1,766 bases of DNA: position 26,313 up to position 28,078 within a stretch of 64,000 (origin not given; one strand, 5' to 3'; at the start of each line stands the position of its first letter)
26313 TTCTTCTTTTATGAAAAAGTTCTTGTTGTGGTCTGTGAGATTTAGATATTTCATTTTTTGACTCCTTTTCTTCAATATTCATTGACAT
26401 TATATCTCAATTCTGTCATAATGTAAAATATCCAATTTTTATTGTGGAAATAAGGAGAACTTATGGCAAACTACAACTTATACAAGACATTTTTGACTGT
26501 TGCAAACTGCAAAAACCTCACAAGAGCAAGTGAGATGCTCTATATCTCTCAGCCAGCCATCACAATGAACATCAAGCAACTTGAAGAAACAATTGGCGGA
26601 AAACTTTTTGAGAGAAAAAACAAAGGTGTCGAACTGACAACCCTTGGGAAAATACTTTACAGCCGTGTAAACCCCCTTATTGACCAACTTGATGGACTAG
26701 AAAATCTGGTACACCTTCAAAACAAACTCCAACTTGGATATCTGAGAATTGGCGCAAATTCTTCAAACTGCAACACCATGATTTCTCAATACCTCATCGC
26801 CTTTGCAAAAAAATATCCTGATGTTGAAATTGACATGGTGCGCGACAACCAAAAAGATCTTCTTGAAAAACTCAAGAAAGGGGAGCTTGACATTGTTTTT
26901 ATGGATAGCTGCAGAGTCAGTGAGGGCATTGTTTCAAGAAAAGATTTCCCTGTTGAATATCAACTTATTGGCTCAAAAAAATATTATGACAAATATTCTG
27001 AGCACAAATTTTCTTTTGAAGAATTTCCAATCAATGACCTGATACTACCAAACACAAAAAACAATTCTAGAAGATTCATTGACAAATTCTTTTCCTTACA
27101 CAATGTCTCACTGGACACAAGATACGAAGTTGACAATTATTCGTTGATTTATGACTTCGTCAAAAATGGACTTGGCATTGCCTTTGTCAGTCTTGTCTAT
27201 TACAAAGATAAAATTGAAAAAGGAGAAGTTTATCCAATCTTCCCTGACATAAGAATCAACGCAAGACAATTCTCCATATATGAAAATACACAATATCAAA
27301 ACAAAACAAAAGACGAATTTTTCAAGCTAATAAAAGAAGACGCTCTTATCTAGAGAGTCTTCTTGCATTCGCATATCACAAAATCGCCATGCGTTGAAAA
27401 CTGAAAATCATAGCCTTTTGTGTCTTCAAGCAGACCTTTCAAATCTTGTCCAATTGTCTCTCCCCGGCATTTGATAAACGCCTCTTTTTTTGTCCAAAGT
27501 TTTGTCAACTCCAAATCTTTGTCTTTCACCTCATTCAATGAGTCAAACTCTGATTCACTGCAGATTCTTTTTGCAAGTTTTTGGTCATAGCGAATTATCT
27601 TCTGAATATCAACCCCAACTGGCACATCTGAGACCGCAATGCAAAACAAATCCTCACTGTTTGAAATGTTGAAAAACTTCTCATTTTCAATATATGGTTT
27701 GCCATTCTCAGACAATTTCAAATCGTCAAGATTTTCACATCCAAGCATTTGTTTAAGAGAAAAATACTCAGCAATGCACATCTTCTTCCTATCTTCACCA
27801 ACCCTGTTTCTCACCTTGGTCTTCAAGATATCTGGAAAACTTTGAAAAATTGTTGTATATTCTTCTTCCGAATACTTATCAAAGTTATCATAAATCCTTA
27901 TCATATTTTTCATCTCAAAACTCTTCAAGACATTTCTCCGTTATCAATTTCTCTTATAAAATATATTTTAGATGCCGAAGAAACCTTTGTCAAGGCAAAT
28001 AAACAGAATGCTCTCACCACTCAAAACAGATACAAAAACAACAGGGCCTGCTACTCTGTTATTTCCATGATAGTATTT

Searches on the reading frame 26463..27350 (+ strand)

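Call 17: search_protein_families(library=pfam, proteins=[window:26463-27350:+], max_evalue=0.001)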
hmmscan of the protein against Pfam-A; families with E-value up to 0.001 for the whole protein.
window:26463-27350:+ (296 aa): 2 families
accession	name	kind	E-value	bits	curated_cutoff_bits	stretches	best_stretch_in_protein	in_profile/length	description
PF03466.25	LysR_substrate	-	5.9e-27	94.9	28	1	92-292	6-206/209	LysR substrate binding domain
PF00126.33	HTH_1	-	4e-18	65.6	26.6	1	5-62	2-59/60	Bacterial regulatory helix-turn-helix protein, lysR family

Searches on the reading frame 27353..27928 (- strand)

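Call 17: search_protein_families(library=pfam, proteins=[window:27353-27928:-], max_evalue=0.001)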
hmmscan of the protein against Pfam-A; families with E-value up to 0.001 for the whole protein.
window:27353-27928:- (192 aa): 1 family
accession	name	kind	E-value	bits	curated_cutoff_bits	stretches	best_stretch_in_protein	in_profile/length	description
PF01648.25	ACPS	-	2e-12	47.6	25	1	103-165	1-73/111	4'-phosphopantetheinyl transferase superfamily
